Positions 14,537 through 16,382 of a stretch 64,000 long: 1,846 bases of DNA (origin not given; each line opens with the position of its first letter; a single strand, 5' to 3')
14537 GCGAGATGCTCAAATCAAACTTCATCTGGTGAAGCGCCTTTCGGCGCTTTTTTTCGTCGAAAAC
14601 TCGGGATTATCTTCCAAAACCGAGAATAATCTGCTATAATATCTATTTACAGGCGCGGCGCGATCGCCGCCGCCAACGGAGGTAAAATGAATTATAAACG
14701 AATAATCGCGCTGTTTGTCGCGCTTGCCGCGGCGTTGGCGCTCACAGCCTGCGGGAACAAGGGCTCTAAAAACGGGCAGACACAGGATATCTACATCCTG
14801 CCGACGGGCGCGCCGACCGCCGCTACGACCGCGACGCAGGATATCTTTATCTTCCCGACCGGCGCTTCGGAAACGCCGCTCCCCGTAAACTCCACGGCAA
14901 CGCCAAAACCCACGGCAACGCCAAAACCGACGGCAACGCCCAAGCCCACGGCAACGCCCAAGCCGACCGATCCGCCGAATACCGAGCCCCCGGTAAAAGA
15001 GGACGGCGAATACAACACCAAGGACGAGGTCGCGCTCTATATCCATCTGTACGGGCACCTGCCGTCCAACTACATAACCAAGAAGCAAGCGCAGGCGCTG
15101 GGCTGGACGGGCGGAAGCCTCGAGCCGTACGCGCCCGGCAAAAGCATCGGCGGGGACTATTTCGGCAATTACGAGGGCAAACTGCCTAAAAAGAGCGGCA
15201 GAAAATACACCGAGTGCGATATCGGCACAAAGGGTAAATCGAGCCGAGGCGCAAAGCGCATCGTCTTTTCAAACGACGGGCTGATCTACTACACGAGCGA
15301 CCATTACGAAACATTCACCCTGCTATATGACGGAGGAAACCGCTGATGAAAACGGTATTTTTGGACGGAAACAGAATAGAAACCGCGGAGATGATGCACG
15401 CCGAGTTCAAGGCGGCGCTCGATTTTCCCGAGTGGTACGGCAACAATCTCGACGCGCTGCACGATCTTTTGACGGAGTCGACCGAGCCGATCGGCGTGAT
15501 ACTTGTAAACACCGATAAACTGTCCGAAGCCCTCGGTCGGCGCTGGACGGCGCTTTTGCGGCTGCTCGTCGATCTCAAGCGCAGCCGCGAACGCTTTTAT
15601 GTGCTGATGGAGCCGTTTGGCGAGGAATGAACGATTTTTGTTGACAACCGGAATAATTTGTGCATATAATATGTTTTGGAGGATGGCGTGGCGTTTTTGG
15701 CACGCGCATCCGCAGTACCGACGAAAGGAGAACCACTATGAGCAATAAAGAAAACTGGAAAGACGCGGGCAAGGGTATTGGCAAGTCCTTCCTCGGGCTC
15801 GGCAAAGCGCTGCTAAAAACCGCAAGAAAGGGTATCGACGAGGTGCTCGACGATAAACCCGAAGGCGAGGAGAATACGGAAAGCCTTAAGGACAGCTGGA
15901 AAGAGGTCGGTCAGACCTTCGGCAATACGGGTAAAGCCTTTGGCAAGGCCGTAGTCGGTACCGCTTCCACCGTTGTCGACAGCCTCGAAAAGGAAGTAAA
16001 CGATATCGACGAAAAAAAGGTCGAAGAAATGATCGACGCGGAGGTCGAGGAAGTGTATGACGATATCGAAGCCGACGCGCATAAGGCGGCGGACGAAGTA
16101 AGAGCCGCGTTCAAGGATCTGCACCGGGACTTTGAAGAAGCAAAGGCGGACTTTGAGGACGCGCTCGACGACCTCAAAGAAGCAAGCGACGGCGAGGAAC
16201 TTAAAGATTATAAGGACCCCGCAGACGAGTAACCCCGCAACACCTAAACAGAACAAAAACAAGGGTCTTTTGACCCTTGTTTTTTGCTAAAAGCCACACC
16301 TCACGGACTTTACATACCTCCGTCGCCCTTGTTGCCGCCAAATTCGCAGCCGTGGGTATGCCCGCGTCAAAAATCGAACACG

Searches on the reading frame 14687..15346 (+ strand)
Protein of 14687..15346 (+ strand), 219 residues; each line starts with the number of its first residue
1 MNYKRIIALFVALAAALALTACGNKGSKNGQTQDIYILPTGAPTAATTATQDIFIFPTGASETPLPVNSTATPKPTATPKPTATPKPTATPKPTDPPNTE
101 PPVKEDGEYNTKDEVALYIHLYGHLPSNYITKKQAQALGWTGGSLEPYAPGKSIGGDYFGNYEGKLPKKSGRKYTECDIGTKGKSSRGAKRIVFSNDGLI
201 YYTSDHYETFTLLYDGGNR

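Call 14: search_protein_families(library=pfam, proteins=[window:14687-15346:+])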
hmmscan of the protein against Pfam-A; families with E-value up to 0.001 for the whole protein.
window:14687-15346:+ (219 aa): 2 families
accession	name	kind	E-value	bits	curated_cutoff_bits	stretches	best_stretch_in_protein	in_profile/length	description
PF00545.25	Ribonuclease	-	2e-21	76.8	24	1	117-212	6-96/98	ribonuclease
PF13627.12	LptM_cons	-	0.00051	20.2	27.3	1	9-26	1-18/23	LPS-assembly lipoprotein LptM, conserved region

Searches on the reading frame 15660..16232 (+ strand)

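Call 15: search_protein_families(library=pfam, proteins=[window:15660-16232:+])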
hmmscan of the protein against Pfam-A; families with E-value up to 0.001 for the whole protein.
window:15660-16232:+ (190 aa): 2 families
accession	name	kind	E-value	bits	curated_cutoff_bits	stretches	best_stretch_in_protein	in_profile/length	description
PF01442.23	Apolipoprotein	-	0.00024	21.3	90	0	76-176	2-101/190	Apolipoprotein A1/A4/E domain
PF06009.19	Laminin_II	-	0.0004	20.8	33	0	49-123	2-80/138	Laminin Domain II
